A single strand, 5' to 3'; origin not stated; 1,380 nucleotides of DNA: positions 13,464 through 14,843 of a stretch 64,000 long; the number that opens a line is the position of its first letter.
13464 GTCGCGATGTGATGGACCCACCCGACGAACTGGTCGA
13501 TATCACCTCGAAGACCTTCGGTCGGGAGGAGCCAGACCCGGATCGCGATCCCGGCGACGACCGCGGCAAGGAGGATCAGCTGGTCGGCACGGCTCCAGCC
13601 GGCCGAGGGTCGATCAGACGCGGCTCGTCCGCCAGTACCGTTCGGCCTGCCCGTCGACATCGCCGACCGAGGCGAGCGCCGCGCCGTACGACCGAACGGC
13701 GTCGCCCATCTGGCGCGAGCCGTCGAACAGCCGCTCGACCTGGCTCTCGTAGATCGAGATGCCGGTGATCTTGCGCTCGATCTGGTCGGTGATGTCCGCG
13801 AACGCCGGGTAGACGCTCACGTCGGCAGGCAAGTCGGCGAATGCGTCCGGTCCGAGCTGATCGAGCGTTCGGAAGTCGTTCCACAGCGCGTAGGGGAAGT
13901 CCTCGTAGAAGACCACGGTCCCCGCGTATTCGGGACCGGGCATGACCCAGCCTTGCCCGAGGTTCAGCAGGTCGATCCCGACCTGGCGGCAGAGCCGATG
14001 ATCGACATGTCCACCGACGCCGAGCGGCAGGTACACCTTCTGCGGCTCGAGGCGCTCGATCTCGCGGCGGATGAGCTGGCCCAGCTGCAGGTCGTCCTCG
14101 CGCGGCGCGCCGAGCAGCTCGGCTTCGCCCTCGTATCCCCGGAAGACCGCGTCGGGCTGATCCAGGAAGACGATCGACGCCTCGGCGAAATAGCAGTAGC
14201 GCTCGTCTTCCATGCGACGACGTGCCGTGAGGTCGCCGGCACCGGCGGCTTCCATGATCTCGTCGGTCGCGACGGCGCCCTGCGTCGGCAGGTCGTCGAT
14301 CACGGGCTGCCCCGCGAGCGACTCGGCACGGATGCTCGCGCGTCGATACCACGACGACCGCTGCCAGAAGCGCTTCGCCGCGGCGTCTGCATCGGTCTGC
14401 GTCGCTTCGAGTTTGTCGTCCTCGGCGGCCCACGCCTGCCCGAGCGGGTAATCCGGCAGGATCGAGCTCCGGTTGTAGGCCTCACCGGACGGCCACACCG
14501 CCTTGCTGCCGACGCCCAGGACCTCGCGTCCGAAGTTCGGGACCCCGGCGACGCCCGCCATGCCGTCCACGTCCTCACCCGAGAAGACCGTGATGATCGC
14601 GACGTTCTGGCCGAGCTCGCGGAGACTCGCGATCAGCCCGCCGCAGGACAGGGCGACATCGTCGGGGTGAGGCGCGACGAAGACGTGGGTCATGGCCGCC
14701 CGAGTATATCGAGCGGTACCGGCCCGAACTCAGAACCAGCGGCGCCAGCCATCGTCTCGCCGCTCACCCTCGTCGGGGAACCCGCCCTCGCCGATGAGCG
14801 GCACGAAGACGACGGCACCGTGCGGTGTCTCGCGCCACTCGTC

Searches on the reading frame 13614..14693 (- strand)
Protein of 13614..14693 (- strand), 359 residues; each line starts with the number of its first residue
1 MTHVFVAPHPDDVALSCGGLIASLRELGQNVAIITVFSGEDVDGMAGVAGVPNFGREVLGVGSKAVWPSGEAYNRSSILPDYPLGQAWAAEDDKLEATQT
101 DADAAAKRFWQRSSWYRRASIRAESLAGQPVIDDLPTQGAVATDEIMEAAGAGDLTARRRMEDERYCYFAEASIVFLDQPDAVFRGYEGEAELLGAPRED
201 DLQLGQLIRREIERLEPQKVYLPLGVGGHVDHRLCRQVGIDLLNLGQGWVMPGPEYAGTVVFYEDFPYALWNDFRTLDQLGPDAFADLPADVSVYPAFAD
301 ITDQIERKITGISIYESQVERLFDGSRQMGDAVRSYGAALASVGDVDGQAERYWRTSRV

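Call 32: find_encoding_contigs(protein=window:13614-14693:-, flank=10000, max_places=8)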
Protein window:13614-14693:- (359 aa): 9 contigs read that carry it; 8 places shown.
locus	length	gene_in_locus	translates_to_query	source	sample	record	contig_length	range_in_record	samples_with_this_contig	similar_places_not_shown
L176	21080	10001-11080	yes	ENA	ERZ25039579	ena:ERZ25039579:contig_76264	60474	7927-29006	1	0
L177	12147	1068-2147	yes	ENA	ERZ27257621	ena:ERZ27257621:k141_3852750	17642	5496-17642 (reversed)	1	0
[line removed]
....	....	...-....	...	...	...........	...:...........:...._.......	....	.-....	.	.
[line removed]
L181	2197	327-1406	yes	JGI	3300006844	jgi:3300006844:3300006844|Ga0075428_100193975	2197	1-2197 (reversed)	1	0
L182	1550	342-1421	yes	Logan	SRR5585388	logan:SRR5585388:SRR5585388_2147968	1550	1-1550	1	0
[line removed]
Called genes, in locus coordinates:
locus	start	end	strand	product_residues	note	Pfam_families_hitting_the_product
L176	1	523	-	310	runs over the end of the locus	-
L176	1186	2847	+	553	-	PF13191:AAA_16, PF25873:WHD_MalT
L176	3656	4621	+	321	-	PF00486:Trans_reg_C (weak), PF03704:BTAD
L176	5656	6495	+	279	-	PF13487:HD_5, PF01966:HD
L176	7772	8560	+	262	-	PF07690:MFS_1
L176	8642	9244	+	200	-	-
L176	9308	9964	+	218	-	PF01135:PCMT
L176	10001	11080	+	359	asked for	PF02585:PIG-L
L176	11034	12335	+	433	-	-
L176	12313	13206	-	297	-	-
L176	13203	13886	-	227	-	PF00535:Glycos_transf_2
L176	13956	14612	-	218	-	PF13489:Methyltransf_23, PF08242:Methyltransf_12 (faint)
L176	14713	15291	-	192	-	PF01041:DegT_DnrJ_EryC1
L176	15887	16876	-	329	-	PF00535:Glycos_transf_2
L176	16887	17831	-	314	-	PF01370:Epimerase, PF16363:GDP_Man_Dehyd, PF13460:NAD_binding_10 (faint)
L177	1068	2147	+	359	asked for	PF02585:PIG-L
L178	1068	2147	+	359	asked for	PF02585:PIG-L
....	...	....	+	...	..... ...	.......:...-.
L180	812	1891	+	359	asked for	PF02585:PIG-L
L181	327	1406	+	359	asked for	PF02585:PIG-L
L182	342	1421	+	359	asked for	PF02585:PIG-L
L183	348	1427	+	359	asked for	PF02585:PIG-L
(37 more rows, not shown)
